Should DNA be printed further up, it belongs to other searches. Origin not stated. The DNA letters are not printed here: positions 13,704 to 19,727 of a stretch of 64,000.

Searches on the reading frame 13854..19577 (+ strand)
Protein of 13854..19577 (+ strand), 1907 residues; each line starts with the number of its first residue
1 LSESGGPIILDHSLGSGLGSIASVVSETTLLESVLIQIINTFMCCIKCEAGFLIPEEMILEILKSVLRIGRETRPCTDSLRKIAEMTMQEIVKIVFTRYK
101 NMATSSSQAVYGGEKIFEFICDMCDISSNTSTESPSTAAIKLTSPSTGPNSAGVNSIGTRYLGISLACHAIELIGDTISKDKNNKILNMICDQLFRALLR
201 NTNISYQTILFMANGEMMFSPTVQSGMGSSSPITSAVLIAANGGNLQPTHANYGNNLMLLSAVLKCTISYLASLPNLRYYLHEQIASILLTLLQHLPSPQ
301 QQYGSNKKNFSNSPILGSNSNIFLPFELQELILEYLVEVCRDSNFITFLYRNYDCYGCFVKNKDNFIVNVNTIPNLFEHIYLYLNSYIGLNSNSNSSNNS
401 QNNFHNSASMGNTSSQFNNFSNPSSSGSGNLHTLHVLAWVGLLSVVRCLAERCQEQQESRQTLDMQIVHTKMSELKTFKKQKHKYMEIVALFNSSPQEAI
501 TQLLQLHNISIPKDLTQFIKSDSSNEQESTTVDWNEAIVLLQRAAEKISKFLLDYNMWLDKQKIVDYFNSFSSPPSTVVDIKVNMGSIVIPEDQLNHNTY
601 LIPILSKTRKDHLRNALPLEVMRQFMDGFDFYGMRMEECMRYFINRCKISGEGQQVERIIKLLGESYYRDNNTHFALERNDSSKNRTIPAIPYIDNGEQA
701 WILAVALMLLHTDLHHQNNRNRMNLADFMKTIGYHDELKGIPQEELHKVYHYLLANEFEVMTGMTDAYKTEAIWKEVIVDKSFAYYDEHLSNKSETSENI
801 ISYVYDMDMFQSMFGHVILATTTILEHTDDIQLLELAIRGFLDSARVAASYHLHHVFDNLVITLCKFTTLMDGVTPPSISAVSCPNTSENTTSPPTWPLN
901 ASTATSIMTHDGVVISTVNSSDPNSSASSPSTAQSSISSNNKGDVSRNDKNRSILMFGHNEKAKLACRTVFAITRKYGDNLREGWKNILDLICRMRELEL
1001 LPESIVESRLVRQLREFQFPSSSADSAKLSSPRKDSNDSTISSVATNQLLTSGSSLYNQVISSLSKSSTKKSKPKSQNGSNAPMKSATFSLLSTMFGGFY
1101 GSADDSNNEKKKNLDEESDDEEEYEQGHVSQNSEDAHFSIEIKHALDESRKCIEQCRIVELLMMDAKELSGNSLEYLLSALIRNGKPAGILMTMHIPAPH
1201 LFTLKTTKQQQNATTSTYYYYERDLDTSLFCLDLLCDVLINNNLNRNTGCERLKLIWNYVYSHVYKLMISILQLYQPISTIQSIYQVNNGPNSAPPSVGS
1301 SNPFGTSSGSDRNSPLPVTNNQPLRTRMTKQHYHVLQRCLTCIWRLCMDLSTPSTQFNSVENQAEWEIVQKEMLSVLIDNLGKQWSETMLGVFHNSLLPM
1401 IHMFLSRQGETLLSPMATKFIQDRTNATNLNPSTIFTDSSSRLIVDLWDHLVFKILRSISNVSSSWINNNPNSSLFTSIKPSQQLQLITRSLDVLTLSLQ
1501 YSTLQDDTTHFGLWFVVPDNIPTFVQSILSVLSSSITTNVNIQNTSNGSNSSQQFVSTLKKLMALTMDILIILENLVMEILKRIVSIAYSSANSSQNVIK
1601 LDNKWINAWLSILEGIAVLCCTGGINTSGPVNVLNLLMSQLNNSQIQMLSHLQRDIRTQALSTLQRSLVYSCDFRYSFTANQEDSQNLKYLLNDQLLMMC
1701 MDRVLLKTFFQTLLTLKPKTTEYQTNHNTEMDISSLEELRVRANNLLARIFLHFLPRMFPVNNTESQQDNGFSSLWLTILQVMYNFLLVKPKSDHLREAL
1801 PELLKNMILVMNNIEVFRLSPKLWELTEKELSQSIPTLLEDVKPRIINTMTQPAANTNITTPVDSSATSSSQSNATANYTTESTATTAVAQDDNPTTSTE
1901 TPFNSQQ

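Call 81: search_protein_families(library=pfam, proteins=[window:13854-19577:+], max_evalue=0.0001)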
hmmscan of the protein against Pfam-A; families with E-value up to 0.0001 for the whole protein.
window:13854-19577:+ (1907 aa): 3 families
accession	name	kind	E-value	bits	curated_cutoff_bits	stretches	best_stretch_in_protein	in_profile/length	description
PF01369.25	Sec7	-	1.7e-30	106.5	22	1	482-758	2-183/183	Sec7 domain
PF23325.1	TPR_28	-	3.2e-10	40.5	27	1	1731-1839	72-177/185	GBF1-like, tetratrico peptide repeats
PF12783.13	Sec7-like_HUS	-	6.4e-05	23.3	27.3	1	275-356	77-155/161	Mon2/Sec7/BIG1-like, HUS domain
